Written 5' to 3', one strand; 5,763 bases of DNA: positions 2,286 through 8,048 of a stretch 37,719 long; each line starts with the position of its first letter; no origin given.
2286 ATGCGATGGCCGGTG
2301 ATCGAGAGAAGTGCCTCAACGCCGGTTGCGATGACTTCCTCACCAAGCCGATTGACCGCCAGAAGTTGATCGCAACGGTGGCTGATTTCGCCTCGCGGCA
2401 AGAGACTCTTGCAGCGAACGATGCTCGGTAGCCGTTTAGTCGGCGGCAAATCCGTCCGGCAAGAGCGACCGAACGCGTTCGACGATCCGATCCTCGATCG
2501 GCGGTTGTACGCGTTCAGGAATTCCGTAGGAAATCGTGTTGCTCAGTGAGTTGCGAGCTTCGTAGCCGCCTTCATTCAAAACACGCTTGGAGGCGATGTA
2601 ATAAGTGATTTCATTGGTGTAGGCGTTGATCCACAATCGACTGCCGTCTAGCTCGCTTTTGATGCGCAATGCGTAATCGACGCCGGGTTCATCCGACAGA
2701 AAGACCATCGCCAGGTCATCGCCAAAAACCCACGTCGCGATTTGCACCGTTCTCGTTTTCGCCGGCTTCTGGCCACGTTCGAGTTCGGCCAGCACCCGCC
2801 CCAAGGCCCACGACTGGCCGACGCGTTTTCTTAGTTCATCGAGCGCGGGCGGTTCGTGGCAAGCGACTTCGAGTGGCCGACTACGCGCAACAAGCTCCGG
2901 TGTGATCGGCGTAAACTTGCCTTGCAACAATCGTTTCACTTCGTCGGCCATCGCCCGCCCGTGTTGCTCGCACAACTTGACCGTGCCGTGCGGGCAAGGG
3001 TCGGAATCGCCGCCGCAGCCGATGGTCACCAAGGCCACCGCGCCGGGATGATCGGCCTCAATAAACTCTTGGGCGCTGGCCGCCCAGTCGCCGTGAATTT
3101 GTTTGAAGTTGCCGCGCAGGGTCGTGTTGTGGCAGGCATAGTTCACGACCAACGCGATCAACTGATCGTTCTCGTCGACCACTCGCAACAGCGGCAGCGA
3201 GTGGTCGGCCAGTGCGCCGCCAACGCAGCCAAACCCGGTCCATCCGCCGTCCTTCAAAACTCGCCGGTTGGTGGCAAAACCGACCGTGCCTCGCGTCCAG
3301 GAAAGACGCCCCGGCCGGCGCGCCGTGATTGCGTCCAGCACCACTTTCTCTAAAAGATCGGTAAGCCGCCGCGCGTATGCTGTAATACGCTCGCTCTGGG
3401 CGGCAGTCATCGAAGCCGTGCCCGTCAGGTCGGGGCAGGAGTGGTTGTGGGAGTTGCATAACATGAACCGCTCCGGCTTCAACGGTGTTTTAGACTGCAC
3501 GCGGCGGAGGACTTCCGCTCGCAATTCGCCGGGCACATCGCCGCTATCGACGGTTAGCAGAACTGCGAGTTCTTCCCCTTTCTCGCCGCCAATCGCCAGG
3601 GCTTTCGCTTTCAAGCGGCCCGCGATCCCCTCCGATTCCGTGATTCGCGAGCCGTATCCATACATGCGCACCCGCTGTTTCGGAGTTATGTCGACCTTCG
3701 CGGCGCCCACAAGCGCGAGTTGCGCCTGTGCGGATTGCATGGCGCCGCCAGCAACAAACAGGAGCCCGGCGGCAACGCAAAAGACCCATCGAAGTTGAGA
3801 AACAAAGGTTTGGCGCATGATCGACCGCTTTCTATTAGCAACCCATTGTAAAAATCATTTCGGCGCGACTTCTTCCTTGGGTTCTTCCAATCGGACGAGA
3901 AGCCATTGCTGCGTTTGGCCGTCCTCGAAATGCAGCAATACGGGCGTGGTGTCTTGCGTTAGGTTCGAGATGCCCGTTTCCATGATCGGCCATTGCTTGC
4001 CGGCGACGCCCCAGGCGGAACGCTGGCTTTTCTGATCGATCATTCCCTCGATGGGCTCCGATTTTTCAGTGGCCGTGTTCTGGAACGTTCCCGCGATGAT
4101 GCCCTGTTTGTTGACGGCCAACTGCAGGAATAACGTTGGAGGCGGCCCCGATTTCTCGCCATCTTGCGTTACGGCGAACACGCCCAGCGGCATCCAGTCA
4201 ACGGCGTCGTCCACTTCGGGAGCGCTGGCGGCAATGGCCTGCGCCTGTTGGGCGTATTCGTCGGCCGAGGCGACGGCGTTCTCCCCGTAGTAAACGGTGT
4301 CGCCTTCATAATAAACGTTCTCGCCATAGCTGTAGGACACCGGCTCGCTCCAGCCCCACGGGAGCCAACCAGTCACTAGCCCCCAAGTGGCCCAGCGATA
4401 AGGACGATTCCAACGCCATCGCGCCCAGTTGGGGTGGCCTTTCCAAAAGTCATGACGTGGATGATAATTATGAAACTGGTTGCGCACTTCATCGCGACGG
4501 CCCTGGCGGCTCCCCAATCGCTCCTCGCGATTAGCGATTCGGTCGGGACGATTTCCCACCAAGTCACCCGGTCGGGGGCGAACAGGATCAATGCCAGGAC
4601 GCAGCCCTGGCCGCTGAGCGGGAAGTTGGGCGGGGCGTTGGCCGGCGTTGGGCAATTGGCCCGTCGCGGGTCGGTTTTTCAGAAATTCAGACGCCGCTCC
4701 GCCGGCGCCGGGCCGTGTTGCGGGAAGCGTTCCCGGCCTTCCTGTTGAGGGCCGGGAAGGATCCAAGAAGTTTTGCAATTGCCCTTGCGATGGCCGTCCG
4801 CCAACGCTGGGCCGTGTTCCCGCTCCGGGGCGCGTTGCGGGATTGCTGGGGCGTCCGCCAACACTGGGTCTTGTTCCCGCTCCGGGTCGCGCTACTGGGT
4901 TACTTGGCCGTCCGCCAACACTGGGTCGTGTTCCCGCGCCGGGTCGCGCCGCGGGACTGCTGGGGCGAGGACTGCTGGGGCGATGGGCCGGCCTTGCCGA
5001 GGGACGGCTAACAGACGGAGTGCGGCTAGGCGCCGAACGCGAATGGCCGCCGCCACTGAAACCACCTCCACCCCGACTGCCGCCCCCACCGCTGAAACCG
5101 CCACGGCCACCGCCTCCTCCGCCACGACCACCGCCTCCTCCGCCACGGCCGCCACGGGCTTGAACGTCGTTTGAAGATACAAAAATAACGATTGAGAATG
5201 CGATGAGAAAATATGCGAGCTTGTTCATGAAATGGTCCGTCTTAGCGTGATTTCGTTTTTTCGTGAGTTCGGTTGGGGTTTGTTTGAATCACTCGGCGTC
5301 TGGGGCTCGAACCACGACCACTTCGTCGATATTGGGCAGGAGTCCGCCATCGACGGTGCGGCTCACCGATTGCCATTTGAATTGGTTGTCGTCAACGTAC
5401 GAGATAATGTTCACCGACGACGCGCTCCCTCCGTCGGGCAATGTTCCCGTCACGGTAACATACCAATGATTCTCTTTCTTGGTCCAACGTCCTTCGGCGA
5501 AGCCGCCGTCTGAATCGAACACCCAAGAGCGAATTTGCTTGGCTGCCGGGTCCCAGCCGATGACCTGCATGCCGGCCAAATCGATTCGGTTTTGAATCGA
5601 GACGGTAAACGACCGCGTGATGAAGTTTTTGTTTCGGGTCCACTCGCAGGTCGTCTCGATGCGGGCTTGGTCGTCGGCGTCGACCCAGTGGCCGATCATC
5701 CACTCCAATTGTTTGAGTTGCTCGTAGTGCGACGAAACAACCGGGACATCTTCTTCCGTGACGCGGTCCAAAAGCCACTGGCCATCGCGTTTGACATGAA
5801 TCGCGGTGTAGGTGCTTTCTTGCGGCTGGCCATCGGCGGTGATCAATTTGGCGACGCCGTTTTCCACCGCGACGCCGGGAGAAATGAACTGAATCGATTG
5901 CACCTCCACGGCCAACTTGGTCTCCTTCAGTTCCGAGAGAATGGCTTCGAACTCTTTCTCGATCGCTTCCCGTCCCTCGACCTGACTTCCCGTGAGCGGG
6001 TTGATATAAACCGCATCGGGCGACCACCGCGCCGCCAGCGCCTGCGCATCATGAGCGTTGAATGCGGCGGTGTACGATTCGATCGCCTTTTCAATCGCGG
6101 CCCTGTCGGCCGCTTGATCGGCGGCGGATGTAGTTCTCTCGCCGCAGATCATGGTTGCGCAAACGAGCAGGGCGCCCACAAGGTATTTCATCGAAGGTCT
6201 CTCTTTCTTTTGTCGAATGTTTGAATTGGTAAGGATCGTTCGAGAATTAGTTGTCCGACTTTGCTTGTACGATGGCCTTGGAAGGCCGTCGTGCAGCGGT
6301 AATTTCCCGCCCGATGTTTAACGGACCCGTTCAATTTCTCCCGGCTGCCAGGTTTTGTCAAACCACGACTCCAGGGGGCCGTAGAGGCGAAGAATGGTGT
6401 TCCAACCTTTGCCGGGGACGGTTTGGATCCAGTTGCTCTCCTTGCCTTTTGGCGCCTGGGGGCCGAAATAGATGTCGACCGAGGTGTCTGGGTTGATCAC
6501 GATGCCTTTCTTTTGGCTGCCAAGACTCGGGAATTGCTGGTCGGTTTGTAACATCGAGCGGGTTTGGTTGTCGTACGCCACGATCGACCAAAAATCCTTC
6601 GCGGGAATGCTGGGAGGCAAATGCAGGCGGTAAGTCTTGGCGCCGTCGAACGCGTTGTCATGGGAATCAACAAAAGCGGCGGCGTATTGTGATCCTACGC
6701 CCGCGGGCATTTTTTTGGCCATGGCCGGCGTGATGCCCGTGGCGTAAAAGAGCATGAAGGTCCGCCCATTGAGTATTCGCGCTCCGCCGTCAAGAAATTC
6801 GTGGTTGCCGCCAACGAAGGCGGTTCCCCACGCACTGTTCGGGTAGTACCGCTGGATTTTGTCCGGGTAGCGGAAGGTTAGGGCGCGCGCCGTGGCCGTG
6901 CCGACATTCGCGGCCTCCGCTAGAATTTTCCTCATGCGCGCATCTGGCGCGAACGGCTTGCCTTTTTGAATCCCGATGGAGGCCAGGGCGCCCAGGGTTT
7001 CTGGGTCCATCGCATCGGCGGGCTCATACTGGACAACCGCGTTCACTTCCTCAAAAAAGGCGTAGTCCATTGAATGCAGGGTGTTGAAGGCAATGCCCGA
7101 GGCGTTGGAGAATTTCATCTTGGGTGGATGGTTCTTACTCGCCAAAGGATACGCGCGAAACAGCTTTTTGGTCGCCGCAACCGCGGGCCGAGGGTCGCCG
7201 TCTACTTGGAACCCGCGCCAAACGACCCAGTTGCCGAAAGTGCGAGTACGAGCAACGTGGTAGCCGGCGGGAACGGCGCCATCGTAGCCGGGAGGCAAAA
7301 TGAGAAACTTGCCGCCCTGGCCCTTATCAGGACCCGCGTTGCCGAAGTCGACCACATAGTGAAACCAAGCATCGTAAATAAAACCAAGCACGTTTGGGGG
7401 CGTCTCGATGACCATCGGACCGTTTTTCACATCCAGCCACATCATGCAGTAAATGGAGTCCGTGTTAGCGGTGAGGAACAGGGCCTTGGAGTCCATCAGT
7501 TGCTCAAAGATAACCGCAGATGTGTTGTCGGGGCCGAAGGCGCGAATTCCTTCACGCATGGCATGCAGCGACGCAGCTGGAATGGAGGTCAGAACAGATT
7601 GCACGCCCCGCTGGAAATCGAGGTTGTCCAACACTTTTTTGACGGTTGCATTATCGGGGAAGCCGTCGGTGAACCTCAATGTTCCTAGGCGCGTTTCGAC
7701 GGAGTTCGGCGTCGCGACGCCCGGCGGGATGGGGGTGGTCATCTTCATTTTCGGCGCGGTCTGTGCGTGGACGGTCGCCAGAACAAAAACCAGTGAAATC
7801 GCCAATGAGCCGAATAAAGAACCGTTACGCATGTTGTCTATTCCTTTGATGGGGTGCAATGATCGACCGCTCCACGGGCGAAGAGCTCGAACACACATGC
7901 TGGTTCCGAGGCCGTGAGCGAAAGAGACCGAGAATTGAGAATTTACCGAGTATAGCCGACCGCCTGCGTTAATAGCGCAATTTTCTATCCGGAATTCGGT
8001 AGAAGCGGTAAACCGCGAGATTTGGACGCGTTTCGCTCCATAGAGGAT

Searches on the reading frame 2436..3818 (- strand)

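Call 55: search_protein_families(library=pfam, proteins=[window:2436-3818:-], max_evalue=0.00001)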
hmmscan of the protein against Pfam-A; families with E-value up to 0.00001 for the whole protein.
window:2436-3818:- (460 aa): 1 family
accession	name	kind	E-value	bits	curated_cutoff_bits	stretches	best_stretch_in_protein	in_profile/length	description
PF04734.18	Ceramidase_alk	-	7.9e-15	54.9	32.1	1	36-257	2-230/509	Neutral/alkaline non-lysosomal ceramidase, N-terminal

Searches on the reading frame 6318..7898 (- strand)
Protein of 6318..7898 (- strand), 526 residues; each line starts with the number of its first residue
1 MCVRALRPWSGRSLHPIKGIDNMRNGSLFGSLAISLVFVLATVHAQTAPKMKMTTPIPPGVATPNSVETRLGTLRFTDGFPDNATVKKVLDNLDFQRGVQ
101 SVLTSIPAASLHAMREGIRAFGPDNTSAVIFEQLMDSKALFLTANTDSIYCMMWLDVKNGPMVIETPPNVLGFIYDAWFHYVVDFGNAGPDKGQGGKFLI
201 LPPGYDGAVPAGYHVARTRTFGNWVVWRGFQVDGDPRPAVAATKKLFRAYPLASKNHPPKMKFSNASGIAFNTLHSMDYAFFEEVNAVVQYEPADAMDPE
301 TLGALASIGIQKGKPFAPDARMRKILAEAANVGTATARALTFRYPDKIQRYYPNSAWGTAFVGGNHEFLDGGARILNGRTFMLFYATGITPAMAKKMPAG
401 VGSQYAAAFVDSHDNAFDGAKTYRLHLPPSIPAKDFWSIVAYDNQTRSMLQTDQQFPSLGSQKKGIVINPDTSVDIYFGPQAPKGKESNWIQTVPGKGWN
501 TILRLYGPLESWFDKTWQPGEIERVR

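Call 55: search_protein_families(library=pfam, proteins=[window:6318-7898:-], max_evalue=0.00001)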
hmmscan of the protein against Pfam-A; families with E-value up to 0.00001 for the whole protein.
window:6318-7898:- (526 aa): 2 families
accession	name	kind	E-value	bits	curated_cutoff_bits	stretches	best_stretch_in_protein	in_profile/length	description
PF06742.16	DUF1214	-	9.7e-32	110.3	25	1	403-509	2-111/112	Protein of unknown function (DUF1214)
PF06863.17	DUF1254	-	1.3e-24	87.3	22.2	1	132-251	8-133/133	Protein of unknown function (DUF1254)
